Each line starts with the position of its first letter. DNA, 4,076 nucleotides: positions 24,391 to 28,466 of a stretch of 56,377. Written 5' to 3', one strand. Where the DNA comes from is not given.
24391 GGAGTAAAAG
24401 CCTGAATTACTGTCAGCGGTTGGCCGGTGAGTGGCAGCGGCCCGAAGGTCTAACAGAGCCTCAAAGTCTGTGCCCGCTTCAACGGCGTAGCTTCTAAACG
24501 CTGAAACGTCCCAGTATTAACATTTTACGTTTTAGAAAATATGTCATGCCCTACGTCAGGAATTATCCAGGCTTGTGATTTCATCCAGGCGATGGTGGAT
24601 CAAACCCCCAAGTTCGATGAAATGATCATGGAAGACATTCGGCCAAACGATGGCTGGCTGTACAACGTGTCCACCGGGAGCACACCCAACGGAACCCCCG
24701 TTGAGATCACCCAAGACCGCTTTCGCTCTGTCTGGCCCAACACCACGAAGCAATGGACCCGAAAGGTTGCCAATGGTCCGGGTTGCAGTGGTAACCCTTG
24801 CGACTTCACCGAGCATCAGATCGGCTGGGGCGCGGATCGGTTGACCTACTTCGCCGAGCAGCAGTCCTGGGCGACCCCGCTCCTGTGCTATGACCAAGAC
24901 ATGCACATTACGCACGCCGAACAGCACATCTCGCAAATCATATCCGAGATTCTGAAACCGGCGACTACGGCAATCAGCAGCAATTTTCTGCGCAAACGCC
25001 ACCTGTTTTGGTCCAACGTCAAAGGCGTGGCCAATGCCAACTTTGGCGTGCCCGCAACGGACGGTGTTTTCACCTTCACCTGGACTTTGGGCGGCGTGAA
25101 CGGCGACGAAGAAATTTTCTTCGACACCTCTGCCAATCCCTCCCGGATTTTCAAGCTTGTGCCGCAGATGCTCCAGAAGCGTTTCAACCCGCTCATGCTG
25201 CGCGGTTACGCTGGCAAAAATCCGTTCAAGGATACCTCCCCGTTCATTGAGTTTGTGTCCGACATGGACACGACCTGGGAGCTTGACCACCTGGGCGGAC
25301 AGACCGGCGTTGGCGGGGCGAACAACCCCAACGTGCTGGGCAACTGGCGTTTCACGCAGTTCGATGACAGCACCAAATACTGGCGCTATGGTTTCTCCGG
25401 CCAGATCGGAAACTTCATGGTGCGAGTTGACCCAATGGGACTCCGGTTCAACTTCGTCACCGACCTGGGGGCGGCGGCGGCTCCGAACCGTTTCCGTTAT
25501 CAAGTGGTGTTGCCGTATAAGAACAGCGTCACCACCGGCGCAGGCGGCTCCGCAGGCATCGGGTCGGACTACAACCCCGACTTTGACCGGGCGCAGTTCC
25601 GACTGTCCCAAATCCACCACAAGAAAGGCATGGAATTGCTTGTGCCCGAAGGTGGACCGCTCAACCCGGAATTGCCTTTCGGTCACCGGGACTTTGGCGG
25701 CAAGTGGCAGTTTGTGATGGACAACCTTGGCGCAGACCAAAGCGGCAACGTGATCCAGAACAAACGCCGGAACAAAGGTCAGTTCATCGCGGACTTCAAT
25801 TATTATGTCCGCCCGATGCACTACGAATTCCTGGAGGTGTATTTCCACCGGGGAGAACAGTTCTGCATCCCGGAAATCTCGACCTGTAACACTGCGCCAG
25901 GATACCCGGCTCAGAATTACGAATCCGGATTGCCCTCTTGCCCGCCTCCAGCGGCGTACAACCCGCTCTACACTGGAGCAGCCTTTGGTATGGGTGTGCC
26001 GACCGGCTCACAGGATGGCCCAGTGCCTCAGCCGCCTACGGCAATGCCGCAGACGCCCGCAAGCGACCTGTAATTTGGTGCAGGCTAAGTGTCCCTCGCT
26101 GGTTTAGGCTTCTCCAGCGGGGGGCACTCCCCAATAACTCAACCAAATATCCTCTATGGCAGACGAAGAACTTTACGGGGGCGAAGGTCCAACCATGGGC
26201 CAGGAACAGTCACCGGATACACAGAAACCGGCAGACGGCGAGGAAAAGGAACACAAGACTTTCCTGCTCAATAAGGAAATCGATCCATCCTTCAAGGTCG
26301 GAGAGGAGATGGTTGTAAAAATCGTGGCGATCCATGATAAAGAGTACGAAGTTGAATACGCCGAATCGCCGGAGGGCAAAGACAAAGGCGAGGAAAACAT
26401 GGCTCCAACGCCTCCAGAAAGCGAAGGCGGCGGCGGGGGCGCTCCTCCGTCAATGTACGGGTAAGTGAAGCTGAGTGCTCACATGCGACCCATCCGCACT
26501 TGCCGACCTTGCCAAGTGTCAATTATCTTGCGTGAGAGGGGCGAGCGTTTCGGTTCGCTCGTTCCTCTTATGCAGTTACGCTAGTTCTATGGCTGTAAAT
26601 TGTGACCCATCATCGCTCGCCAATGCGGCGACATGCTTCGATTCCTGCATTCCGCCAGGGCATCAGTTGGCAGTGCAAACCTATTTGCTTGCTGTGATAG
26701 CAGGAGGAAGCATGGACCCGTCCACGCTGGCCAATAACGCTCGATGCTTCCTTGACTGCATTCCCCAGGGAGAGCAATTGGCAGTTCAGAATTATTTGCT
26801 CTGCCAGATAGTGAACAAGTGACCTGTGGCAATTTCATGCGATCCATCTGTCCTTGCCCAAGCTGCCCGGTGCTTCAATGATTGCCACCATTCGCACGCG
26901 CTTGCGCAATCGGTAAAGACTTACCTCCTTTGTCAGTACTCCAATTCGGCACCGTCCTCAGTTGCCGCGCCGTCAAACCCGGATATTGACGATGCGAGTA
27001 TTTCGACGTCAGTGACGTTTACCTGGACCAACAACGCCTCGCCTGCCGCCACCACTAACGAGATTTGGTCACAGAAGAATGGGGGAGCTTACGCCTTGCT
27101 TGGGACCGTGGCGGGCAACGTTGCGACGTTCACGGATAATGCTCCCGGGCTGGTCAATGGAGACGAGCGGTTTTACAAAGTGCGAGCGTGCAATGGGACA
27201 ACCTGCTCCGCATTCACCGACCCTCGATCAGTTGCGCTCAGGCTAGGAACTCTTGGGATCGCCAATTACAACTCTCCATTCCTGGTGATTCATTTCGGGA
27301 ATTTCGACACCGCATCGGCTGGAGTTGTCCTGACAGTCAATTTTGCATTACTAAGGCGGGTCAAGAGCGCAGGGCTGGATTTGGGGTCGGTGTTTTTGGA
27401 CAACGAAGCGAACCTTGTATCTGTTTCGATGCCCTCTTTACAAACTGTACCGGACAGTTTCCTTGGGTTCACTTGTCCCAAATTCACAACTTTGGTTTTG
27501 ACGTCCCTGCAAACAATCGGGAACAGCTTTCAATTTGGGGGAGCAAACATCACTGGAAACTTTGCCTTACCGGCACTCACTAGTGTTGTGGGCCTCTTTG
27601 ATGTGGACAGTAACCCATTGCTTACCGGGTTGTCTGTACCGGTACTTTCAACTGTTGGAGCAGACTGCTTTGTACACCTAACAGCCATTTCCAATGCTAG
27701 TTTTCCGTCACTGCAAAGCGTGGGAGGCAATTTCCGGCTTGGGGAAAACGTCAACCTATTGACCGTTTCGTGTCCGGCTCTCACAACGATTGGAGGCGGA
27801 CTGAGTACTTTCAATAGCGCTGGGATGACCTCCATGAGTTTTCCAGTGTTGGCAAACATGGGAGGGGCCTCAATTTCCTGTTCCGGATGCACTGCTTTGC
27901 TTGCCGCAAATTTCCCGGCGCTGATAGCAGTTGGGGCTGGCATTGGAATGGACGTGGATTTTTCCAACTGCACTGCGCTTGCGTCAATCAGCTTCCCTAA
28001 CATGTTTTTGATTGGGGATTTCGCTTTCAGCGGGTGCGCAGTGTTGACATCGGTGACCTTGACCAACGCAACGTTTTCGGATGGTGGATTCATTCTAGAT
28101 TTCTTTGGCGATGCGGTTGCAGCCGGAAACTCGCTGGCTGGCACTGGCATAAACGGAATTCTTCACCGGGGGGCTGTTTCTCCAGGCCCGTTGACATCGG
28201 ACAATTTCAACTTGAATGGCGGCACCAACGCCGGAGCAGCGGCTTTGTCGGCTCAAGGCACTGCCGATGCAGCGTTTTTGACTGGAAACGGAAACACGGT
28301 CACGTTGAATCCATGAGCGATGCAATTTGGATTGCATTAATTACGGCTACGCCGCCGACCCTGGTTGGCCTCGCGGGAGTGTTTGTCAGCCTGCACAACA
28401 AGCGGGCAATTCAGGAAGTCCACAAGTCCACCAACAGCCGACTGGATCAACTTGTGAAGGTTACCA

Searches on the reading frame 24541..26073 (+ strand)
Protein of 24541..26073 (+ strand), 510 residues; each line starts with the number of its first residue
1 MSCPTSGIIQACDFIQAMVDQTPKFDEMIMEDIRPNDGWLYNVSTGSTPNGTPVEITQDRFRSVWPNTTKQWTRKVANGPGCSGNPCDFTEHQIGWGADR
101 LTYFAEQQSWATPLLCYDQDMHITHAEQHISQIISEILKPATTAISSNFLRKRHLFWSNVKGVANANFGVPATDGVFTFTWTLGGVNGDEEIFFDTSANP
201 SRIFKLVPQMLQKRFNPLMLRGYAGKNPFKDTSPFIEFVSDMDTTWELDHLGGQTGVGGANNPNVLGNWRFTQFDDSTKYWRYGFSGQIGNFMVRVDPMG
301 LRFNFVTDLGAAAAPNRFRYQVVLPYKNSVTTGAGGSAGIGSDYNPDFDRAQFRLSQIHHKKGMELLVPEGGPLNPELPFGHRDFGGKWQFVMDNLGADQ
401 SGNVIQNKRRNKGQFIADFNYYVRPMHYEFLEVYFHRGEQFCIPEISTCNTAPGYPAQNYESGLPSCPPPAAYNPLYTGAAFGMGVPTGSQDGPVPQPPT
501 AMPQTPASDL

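Call 19: search_protein_families(library=phrogs, proteins=[window:24541-26073:+], max_evalue=0.001)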
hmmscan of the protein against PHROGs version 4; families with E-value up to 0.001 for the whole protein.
window:24541-26073:+ (510 aa): 0 families

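Call 91: search_solved_structures(query=window:24541-26073:+, max_evalue=1)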
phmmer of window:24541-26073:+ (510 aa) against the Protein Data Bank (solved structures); distinct sequences matched with E-value up to 1: 6.
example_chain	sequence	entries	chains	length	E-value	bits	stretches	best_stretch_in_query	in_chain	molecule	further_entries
4b2q_V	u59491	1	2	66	0.47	12.1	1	326-365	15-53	ATP SYNTHASE-COUPLING FACTOR 6, MITOCHONDRIAL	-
9pew_L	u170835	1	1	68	0.56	11.8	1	331-365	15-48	ATP synthase peripheral stalk subunit F6, mitochondrial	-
6j5i_c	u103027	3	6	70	0.56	11.8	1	327-365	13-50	ATP synthase-coupling factor 6, mitochondrial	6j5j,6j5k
1vzs_A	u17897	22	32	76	0.64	11.7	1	326-365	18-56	ATP SYNTHASE COUPLING FACTOR 6, MITOCHONDRIAL PRECURSOR | ATP SYNTHASE-COUPLING FACTOR 6, MITOCHONDRIAL | ATP synthase peripheral stalk subunit F6, mitochondria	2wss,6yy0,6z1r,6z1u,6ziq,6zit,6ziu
9bxu_c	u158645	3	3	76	0.64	11.6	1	326-365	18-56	ATP synthase-coupling factor 6, mitochondrial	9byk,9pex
2cly_C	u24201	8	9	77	0.65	11.6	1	326-365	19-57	ATP SYNTHASE COUPLING FACTOR 6, MITOCHONDRIAL | ATP SYNTHASE-COUPLING FACTOR 6, MITOCHONDRIAL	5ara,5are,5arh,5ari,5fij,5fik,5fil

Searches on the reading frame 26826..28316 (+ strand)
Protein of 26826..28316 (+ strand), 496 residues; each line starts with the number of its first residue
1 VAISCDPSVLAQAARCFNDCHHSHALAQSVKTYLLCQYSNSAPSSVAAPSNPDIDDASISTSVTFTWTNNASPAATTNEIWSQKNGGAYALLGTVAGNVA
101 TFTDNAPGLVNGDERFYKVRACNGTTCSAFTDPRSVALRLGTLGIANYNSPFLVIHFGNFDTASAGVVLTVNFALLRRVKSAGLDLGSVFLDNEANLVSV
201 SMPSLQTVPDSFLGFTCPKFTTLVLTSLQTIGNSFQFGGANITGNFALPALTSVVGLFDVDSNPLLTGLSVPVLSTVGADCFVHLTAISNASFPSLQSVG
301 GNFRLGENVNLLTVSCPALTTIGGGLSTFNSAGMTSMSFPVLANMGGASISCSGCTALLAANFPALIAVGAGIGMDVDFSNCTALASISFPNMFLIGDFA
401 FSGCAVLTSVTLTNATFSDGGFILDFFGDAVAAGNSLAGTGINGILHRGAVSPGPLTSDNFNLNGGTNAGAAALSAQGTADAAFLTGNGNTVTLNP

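Call 19: search_protein_families(library=phrogs, proteins=[window:26826-28316:+], max_evalue=0.001)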
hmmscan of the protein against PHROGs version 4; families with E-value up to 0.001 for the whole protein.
window:26826-28316:+ (496 aa): 1 family
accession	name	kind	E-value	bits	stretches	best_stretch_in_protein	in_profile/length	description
phrog_31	-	tail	0.00012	20.9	1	42-131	964-1054/1565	central tail fiber J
